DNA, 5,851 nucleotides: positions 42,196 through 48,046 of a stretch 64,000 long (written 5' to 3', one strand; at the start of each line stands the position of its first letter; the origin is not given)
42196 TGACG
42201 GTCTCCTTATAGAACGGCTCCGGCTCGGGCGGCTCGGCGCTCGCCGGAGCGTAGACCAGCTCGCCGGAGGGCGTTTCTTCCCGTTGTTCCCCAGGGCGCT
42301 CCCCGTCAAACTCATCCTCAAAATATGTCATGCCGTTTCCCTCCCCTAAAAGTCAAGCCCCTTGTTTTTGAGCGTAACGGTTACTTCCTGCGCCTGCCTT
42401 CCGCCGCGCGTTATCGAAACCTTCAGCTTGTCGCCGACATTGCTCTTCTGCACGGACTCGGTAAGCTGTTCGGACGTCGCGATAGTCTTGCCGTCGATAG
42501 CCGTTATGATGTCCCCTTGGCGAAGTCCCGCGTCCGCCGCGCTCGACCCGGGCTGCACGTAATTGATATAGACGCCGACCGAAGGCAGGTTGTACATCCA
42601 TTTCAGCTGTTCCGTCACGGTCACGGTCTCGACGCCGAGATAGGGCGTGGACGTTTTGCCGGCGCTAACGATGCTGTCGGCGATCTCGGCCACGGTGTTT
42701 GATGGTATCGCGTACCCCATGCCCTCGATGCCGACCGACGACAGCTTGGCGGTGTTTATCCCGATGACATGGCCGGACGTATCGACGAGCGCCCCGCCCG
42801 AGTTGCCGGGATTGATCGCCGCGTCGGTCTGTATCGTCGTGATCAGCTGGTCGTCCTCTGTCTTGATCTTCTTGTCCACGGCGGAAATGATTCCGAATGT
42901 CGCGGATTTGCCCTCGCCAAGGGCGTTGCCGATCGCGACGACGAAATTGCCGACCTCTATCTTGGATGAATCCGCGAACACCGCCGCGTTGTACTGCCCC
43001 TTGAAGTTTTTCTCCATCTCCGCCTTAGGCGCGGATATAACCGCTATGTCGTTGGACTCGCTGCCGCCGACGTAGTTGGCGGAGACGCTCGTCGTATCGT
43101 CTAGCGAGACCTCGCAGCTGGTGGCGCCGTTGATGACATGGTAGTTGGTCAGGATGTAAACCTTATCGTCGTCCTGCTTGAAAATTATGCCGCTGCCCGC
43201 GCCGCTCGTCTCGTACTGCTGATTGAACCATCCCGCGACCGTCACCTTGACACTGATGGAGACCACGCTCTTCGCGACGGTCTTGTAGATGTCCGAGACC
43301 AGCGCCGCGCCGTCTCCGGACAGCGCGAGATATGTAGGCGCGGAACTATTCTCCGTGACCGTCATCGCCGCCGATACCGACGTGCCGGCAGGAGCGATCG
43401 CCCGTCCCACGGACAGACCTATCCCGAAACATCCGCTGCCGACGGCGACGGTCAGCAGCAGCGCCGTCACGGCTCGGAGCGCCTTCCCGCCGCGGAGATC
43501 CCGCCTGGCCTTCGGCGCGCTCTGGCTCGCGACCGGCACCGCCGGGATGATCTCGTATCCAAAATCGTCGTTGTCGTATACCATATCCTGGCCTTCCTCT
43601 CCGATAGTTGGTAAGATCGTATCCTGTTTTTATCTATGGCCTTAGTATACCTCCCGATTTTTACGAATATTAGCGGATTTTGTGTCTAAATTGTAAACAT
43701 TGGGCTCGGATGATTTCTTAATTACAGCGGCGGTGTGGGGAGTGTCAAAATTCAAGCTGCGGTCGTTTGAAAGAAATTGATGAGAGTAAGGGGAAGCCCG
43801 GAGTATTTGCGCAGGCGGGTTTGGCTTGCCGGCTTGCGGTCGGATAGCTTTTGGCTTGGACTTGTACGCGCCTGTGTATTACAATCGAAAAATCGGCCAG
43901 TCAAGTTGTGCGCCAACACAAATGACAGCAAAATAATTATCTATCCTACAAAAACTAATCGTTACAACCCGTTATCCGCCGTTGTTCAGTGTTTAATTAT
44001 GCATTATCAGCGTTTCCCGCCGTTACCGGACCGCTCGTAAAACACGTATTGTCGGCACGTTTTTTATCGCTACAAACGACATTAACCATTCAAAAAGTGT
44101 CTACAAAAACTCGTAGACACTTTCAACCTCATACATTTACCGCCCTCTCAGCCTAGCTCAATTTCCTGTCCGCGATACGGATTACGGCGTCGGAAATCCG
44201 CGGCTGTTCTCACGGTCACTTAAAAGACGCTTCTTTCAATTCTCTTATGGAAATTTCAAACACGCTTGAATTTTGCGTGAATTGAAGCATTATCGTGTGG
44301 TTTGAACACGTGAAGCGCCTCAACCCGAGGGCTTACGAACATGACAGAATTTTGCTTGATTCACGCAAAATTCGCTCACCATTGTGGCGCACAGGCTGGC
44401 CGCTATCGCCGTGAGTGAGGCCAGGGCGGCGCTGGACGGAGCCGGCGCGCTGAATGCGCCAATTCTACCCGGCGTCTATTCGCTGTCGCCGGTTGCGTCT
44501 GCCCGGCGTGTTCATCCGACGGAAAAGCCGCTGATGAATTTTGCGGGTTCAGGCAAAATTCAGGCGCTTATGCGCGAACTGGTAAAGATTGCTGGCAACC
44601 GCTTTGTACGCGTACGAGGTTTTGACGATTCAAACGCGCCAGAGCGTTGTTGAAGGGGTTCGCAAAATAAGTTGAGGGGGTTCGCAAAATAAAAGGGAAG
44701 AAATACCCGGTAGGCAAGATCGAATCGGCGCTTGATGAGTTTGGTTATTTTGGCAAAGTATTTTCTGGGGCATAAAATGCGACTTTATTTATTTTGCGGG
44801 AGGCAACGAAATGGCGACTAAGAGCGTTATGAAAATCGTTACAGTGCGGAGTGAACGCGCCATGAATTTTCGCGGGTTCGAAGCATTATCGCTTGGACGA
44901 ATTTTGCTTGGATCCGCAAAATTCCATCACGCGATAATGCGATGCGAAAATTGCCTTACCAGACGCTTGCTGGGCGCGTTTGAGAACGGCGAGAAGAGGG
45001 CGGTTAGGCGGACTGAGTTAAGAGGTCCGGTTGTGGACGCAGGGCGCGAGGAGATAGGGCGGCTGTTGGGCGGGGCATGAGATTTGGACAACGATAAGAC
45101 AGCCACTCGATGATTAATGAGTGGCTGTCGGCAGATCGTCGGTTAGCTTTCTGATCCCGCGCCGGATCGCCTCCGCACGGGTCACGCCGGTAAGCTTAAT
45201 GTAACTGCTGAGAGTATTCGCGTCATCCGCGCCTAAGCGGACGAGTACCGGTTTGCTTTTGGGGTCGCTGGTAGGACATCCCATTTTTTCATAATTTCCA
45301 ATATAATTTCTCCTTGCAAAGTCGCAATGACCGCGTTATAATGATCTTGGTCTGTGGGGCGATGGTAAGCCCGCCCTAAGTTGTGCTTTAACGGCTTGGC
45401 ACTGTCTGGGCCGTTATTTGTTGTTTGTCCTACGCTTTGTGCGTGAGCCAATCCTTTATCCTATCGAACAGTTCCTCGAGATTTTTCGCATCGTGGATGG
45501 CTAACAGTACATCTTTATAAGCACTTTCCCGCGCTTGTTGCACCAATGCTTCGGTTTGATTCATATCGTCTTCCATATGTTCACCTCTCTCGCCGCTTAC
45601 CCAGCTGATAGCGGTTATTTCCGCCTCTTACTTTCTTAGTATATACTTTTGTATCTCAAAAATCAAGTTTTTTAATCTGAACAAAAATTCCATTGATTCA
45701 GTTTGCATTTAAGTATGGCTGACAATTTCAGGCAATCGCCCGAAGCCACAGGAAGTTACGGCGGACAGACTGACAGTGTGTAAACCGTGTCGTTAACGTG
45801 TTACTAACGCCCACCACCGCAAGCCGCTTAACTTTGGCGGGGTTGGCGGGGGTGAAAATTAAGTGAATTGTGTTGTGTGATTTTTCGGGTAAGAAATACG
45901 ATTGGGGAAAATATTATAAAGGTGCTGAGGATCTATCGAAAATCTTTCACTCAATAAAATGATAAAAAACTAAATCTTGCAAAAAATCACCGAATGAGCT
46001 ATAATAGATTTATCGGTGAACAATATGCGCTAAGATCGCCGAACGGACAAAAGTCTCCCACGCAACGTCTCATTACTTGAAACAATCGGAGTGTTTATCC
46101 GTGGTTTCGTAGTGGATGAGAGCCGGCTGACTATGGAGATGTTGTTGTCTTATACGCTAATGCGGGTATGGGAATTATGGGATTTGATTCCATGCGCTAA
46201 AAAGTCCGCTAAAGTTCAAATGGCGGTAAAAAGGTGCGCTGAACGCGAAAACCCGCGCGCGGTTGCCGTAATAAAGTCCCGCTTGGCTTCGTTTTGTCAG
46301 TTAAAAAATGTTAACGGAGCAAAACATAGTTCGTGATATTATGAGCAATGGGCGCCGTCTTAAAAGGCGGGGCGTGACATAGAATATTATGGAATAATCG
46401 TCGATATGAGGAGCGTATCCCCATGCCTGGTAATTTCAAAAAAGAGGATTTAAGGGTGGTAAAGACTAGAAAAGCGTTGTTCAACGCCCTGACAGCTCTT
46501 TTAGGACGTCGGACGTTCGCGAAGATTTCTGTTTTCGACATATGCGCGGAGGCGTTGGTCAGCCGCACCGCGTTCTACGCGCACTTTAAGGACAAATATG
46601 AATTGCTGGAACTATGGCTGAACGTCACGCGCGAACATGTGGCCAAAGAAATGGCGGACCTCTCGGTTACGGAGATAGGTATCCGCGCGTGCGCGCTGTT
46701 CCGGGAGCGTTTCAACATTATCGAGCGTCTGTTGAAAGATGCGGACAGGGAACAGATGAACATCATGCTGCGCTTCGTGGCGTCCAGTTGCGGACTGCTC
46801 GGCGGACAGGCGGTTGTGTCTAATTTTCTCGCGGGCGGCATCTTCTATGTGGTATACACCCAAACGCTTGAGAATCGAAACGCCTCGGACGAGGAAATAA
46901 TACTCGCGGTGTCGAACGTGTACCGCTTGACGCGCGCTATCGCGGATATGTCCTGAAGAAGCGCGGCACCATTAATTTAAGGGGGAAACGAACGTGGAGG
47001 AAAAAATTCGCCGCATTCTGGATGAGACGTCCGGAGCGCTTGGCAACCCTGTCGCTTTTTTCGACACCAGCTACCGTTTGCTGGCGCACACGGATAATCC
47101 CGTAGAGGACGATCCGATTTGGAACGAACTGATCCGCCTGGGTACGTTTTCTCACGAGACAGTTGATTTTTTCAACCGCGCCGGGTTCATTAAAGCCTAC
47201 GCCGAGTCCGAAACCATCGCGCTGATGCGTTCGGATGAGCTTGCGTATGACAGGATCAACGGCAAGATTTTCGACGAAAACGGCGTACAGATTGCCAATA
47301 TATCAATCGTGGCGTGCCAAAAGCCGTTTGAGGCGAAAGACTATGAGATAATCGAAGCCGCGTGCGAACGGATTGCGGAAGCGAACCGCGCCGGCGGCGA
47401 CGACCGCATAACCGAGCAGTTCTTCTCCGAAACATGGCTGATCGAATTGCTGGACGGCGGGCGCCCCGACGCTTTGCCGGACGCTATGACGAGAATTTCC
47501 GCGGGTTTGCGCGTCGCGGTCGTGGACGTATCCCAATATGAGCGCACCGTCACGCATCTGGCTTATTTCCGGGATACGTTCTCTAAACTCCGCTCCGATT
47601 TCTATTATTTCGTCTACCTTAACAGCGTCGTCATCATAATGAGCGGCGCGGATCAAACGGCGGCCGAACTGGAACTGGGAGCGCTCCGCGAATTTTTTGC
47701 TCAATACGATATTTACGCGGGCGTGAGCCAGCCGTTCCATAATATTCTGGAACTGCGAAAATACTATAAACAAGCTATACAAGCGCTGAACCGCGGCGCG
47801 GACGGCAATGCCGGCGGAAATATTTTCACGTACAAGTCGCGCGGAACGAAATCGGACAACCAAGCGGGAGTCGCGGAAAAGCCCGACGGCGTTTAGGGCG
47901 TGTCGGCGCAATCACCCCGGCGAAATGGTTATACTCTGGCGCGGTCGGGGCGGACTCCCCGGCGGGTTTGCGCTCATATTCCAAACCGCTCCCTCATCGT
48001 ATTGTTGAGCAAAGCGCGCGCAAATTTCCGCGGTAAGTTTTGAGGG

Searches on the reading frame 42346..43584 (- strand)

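Call 27: search_protein_families(library=pfam, proteins=[window:42346-43584:-], max_evalue=0.00001)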
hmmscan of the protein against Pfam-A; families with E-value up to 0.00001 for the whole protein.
window:42346-43584:- (412 aa): 5 families
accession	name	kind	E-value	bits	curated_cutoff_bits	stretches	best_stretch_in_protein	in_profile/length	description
PF13365.12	Trypsin_2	-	3.5e-26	93.1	27.6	1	130-276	1-144/144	Trypsin-like peptidase domain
PF13180.12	PDZ_2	-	2.1e-15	57.2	27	1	314-404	1-79/80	PDZ domain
PF00089.32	Trypsin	-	1e-12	48.8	20.6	1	142-299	35-217/220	Trypsin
PF17820.7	PDZ_6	-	1.1e-10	41.5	27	1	340-390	2-51/54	PDZ domain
PF00595.29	PDZ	-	1.2e-08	35.7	23.2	1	316-391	12-80/81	PDZ domain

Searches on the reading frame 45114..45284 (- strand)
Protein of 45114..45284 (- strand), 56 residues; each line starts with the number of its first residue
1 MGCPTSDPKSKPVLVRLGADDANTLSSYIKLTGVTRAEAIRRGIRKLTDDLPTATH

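Call 41: search_protein_families(library=pfam, proteins=[window:45114-45284:-], max_evalue=0.001)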
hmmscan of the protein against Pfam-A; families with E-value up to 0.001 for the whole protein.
window:45114-45284:- (56 aa): 0 families

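Call 75: list_cluster_members(proteins=[window:45114-45284:-, window:45430-45576:-, window:940-1188:-, window:690-884:-, window:1430-1678:-, window:44384-44653:+, window:44811-45080:+, window:3401-3925:+, window:2584-2790:-, window:46091-46336:+])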
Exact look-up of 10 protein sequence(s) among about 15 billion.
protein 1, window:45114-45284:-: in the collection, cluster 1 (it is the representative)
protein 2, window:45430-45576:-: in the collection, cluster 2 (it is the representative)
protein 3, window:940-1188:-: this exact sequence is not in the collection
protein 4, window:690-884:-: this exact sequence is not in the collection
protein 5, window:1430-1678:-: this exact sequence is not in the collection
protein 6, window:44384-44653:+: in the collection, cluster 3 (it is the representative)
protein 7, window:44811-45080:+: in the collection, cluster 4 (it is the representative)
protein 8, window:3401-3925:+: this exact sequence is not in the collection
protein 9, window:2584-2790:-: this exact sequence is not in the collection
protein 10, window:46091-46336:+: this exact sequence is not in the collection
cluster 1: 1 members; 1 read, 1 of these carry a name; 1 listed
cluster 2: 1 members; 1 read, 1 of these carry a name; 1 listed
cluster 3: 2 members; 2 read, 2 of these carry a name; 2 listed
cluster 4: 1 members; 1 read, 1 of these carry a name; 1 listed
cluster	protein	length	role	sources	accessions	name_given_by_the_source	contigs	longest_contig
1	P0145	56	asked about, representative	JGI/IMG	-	hypothetical protein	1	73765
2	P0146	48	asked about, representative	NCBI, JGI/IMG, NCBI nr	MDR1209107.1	MAG: hypothetical protein LBK41_02165 [Clostridiales bacterium] | hypothetical protein | hypothetical protein [Clostridiales bacterium]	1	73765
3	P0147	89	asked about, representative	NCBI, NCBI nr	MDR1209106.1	MAG: hypothetical protein LBK41_02160 [Clostridiales bacterium] | hypothetical protein [Clostridiales bacterium]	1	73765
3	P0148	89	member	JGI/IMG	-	hypothetical protein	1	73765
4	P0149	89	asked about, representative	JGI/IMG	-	hypothetical protein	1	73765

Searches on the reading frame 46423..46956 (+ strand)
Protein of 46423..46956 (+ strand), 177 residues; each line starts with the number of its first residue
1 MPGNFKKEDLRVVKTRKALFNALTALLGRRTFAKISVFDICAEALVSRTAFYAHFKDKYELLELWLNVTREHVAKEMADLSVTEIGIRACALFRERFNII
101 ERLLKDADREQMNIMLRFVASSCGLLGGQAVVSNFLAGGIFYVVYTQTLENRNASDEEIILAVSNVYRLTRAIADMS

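Call 38: search_protein_families(library=pfam, proteins=[window:46423-46956:+], max_evalue=0.00001)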
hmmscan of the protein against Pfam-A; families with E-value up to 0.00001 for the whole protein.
window:46423-46956:+ (177 aa): 1 family
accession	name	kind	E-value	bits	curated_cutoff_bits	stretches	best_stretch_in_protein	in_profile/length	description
PF00440.29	TetR_N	-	1.6e-07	31.4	24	1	22-63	4-45/47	Bacterial regulatory proteins, tetR family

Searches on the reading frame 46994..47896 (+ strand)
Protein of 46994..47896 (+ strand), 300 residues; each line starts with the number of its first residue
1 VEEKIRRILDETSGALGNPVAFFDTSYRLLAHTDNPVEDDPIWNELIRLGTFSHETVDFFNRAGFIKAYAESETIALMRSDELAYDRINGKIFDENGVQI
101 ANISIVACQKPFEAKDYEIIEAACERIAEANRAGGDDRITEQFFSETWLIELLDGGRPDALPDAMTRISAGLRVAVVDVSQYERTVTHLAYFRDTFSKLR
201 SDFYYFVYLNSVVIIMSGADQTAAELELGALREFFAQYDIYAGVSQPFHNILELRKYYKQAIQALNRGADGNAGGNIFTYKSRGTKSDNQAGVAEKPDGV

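Call 38: search_protein_families(library=pfam, proteins=[window:46994-47896:+], max_evalue=0.00001)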
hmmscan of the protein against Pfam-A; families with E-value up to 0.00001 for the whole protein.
window:46994-47896:+ (300 aa): 1 family
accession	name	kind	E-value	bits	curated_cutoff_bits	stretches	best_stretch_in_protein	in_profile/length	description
PF17853.6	GGDEF_2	-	1.3e-10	42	24.5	1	172-266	23-115/116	GGDEF-like domain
